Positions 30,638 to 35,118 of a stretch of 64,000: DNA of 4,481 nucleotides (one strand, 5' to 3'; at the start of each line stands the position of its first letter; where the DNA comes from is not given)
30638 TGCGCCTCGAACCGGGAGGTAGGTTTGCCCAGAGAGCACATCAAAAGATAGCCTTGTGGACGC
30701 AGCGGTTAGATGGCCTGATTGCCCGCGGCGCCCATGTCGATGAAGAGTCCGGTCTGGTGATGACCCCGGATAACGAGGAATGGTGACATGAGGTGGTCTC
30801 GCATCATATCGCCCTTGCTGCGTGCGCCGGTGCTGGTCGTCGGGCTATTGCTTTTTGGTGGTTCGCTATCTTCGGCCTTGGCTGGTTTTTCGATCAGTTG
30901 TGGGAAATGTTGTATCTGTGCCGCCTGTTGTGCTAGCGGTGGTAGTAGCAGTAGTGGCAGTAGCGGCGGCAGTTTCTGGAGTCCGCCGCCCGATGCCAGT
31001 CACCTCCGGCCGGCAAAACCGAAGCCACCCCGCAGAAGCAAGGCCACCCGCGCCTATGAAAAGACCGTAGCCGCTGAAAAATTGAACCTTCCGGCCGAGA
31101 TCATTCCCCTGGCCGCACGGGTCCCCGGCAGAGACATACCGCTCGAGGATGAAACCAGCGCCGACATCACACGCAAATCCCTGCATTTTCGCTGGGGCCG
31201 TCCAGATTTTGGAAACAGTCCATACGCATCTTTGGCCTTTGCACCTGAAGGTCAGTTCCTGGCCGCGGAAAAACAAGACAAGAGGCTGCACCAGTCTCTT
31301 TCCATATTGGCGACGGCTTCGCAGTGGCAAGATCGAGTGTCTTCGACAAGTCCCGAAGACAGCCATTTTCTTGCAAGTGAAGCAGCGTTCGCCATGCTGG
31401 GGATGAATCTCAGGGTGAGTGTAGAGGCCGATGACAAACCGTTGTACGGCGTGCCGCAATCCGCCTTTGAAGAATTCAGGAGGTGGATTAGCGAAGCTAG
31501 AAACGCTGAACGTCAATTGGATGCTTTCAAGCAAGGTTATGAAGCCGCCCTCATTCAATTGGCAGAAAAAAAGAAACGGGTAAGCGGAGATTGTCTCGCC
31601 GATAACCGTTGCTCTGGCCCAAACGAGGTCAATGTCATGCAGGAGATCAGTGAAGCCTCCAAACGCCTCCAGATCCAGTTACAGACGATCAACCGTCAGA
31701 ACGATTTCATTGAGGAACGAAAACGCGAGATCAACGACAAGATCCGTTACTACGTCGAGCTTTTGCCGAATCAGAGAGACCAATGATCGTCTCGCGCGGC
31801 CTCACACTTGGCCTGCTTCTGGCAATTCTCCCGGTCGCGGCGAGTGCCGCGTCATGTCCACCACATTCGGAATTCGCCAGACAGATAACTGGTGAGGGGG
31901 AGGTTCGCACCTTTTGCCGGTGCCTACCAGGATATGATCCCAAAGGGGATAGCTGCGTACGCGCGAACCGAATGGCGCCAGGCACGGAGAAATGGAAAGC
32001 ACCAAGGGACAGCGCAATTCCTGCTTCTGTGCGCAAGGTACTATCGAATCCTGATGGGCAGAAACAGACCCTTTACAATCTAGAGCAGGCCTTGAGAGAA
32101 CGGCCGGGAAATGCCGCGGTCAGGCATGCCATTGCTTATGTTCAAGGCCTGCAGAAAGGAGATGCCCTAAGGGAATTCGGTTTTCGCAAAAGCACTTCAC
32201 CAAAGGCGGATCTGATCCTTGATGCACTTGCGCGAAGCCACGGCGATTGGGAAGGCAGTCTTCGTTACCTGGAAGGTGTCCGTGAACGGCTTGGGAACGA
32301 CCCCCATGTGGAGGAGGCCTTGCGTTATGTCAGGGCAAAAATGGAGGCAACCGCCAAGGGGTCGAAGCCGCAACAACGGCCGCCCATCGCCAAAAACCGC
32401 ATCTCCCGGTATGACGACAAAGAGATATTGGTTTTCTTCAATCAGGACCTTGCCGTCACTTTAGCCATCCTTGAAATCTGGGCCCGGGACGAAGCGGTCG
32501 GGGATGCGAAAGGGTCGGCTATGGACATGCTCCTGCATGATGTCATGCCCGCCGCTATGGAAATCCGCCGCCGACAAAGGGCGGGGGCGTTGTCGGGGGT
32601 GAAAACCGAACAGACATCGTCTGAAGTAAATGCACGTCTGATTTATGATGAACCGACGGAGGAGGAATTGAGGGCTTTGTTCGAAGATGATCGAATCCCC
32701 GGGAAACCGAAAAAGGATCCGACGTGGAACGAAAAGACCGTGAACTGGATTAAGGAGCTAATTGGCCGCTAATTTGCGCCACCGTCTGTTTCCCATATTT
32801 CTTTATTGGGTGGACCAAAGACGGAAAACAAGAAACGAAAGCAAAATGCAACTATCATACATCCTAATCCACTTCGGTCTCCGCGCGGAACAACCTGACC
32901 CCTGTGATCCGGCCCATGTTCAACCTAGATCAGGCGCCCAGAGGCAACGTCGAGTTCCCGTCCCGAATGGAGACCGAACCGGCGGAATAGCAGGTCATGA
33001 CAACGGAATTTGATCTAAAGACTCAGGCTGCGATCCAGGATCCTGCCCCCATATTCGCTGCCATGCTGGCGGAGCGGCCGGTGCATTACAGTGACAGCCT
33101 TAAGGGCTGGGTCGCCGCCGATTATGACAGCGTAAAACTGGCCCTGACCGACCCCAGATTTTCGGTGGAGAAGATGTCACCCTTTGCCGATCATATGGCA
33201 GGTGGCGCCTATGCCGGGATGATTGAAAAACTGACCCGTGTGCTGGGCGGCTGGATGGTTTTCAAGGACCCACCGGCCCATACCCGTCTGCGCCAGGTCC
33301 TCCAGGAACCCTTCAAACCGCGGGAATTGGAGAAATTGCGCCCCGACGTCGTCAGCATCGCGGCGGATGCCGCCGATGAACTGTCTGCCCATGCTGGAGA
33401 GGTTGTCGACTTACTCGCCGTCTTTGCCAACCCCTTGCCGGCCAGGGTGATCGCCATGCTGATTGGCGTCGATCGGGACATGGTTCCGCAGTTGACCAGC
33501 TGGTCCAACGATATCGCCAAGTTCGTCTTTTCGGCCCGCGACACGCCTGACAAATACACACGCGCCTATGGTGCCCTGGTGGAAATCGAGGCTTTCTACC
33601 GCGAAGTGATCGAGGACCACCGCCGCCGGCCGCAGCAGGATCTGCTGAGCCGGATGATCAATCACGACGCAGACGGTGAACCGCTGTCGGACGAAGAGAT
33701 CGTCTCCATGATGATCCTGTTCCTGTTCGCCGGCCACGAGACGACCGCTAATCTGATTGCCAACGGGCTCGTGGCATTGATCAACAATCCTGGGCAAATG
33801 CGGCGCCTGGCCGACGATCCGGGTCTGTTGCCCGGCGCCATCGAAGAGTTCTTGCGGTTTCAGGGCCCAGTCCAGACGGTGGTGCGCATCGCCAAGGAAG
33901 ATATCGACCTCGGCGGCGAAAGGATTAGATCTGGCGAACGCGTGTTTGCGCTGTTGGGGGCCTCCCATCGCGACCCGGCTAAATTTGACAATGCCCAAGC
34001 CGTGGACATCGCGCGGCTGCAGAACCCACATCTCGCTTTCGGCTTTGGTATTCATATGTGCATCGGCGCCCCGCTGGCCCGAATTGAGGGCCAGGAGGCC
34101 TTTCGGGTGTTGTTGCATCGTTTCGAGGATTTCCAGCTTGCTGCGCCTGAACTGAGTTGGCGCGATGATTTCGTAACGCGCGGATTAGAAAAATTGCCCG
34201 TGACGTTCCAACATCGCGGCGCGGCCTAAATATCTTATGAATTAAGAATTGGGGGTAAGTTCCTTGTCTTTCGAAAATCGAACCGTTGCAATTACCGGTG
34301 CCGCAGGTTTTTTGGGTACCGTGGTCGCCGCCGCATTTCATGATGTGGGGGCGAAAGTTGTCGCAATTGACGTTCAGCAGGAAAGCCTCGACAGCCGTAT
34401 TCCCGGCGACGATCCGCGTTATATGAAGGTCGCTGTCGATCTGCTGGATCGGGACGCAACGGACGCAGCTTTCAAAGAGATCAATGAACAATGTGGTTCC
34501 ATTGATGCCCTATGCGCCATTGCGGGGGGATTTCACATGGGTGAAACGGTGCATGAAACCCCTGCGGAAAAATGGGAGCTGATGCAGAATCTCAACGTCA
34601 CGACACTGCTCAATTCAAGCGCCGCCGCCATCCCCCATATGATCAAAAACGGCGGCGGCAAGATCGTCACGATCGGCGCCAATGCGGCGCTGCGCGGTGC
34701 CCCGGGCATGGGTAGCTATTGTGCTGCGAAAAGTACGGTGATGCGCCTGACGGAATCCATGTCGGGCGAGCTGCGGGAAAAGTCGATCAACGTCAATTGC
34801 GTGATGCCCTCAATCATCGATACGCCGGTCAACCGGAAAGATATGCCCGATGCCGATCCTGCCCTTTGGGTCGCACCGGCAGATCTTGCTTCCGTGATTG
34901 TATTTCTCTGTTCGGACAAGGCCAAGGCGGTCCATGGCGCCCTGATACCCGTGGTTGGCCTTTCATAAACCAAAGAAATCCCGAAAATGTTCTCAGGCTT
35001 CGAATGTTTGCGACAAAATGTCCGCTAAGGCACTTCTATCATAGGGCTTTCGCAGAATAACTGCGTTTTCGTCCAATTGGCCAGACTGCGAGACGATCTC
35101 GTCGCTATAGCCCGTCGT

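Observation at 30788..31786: Operon gene 3: dense Cys cluster, Gly/Ser linker and C-terminal coiled coil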

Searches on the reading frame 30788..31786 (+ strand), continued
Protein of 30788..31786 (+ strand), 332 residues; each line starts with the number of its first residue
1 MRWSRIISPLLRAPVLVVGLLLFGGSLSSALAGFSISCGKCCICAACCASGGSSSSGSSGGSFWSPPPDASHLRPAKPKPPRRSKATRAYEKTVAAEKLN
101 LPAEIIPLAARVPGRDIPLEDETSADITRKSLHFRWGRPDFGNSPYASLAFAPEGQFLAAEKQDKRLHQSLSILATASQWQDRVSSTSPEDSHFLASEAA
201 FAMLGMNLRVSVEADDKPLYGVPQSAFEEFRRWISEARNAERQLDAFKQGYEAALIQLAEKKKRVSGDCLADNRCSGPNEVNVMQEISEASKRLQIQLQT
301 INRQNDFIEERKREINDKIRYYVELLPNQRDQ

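Call 56: search_solved_structures(query=L005:11058-11573:+, max_evalue=1)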
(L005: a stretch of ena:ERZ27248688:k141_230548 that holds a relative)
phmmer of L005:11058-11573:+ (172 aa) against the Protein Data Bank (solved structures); distinct sequences matched with E-value up to 1: 0.

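Call 66: fold_search(model_id=the predicted structure, library=viral)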
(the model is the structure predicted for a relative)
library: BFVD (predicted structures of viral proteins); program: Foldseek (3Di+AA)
matches with E <= 10: 392; with E <= 0.001: 0
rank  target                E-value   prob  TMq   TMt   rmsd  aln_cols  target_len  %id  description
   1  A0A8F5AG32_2          2.1e-02  0.38  0.14  0.05  42.9       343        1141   13  Coat protein [Rhizoctonia solani phlegivirus 5]
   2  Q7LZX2                3.6e-02  0.98  0.26  0.42  14.8       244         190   13  Nonstructural protein NS3 (Fragment) [Palyam virus]
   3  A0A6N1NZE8            5.5e-02  0.21  0.13  0.11  33.6       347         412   16  Uncharacterized protein [Tupanvirus deep ocean]
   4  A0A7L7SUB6            7.1e-02  0.25  0.18  0.15  31.4       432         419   12  (no name in the UniProt tables at hand)
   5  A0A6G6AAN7            1.1e-01  0.28  0.18  0.19  22.1       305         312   10  Uncharacterized protein [Borely moumouvirus]
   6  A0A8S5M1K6            1.3e-01  0.35  0.22  0.07  27.2       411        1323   13  Minor tail protein [Siphoviridae sp. ctX926]
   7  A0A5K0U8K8            1.3e-01  0.25  0.13  0.14  27.9       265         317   10  Uncharacterized protein [Yasminevirus sp. GU-2018]
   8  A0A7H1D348            1.5e-01  0.44  0.21  0.07  22.3       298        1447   13  Putative RNA dependent RNA polymerase [Frankliniella occidentalis associated peribunyavirus-like virus 2]
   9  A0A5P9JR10            1.7e-01  0.21  0.17  0.11  26.1       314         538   15  Tegument protein [Psittacid alphaherpesvirus 5]
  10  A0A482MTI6            1.7e-01  0.13  0.12  0.11  34.4       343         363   14  Uncharacterized protein [Escherichia phage vB_EcoP_WFI101126]
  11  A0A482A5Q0            1.8e-01  0.75  0.26  0.33  25.2       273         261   13  NS3 [Japanaut virus]
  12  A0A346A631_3          1.9e-01  0.14  0.13  0.03  31.9       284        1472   15  (no name in the UniProt tables at hand)
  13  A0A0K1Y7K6            2.0e-01  0.25  0.14  0.08  30.9       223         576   12  (no name in the UniProt tables at hand)
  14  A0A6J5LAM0            2.0e-01  0.18  0.21  0.11  42.8       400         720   14  Uncharacterized protein [uncultured Caudovirales phage]
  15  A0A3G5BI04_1          2.0e-01  0.10  0.13  0.05  40.1       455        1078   11  Wssv144 [White spot syndrome virus]
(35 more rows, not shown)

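Call 86: search_dna_similar(query=window:30788-31783:+, collection=plasmids, mode=protein, max_evalue=0.01)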
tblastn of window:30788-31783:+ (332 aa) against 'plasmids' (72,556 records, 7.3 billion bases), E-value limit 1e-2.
No match.

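Call 87: search_dna_similar(query=window:30788-31783:+, collection=phages, mode=protein, max_evalue=0.01)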
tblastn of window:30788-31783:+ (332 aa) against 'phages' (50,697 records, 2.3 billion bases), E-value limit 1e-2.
No match.

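Call 89: search_dna_similar(query=L005:11058-11573:+, collection=plasmids, mode=protein, max_evalue=0.001)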
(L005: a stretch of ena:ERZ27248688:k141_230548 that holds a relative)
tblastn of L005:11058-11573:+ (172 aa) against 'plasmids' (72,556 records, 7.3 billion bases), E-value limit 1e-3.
No match.

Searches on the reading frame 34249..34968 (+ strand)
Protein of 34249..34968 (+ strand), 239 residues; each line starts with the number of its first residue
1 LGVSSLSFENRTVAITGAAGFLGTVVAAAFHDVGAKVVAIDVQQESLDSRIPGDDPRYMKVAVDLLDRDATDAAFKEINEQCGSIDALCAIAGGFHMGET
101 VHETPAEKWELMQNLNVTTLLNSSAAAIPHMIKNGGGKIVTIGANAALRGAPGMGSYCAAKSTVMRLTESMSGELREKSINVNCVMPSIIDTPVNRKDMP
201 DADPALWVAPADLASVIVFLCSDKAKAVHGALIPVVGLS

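Call 49: search_protein_families(library=pfam, proteins=[window:34249-34968:+], max_evalue=0.001)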
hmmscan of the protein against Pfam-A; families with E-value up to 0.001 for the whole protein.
window:34249-34968:+ (239 aa): 4 families
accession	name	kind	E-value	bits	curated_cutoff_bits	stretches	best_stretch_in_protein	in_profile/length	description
PF00106.31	adh_short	-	1e-39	136.5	26.6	1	12-199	2-191/195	short chain dehydrogenase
PF13561.12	adh_short_C2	-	5.9e-36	124.7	27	1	18-235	2-231/236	Enoyl-(Acyl carrier protein) reductase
PF01370.27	Epimerase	-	4e-06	26.9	20.9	1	13-78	1-63/240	NAD dependent epimerase/dehydratase family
PF08659.16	KR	-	9.5e-05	22.8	22.6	1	12-173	2-165/180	KR domain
